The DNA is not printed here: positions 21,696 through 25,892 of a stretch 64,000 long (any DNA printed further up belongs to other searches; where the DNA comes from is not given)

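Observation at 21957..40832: T6SS half-locus: membrane complex, TssK, TssA, TagF, Fha and kinases, but no sheath, tube, spike, TssEFG or ClpV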

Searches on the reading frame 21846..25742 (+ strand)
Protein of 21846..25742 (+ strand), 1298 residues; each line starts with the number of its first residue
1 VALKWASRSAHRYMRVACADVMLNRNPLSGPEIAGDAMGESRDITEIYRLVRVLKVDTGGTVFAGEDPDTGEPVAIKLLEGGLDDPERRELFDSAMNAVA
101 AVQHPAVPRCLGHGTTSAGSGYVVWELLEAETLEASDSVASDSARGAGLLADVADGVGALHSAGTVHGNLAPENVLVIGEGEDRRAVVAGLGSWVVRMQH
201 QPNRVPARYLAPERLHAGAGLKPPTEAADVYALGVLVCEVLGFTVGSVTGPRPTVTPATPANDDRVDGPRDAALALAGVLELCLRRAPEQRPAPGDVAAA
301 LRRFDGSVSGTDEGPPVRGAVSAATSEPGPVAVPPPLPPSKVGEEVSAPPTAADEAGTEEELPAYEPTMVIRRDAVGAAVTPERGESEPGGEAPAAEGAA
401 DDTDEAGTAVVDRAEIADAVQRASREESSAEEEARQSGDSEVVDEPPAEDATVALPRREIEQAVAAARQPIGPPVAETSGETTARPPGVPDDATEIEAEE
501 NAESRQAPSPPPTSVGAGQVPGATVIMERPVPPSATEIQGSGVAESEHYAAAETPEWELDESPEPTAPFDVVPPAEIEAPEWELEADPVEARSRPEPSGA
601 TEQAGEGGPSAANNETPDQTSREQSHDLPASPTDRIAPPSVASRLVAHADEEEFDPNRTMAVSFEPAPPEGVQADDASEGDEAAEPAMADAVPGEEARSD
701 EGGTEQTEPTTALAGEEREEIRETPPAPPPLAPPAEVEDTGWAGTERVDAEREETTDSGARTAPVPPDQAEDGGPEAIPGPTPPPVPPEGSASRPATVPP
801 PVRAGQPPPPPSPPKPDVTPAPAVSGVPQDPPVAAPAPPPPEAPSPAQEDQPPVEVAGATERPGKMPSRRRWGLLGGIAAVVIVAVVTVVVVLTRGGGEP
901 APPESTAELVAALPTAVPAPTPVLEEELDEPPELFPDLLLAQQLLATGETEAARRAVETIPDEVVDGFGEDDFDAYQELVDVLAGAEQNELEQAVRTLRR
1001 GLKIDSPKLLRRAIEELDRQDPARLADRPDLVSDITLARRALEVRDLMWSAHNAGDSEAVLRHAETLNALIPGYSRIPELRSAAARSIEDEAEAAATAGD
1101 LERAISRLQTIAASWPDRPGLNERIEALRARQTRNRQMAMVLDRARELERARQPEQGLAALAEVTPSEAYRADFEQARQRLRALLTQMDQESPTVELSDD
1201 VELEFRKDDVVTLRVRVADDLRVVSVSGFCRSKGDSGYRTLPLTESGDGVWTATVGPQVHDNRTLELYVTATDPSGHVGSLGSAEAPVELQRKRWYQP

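Call 3: search_protein_families(library=pfam, proteins=[window:21846-25742:+], max_evalue=0.01)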
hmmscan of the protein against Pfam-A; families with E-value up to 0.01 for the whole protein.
window:21846-25742:+ (1298 aa): 2 families
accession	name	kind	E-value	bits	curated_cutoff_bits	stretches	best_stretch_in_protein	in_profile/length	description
PF07714.23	PK_Tyr_Ser-Thr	-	1.7e-18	67.3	23.1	1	60-293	13-250/258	Protein tyrosine and serine/threonine kinase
PF00069.31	Pkinase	-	7.6e-13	48.9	31.7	1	59-241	12-191/263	Protein kinase domain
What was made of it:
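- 21957..25742 (+): STK1: a single-pass membrane Hanks-type pseudokinase. It has an N-terminal kinase-like domain, a Pro/Glu/Ala-rich linker of about 570 aa, one TM helix (ORF residues 874-892) and a periplasmic C-terminal region of about 400 aa. The ORF is open from a GTG at 21846; the ATG is at 21957. PK_Tyr_Ser-Thr 1.7e-18 and Pkinase 7.6e-13 (call 3).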

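Call 32: search_protein_families(library=ncbifam, proteins=[window:21846-25742:+], max_evalue=0.1)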
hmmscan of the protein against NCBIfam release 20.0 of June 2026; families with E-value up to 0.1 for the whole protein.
window:21846-25742:+ (1298 aa): 7 families
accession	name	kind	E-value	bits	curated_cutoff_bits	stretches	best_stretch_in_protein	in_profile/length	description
TIGR03903.1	TOMM_kin_cyc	equivalog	1.6e-13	49.5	705.75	1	69-242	1-184/1267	TOMM system kinase/cyclase fusion protein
NF033483.0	PknB_PASTA_kin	equivalog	2.1e-12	46.9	450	1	59-241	18-202/563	Stk1 family PASTA domain-containing Ser/Thr kinase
NF047741.1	antiphage_MADS6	equivalog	5.2e-10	38.5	460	1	89-313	239-469/612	methylation-associated defense system protein kinase MAD6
NF052427.1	StpK7MSMEG_1200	equivalog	2.5e-05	23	900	1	48-241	9-203/601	serine/threonine protein kinase StpK7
TIGR03724.2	arch_bud32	equivalog_domain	0.0029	17.1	125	1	148-193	89-132/193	KEOPS complex kinase/ATPase Bud32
NF011463.0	PRK14879.1-4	equivalog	0.003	17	188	1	121-198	93-166/237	Kae1-associated kinase Bud32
NF038151.1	lanthi_synth_III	equivalog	0.032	12.6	575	0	148-180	340-372/833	class III lanthionine synthetase LanKC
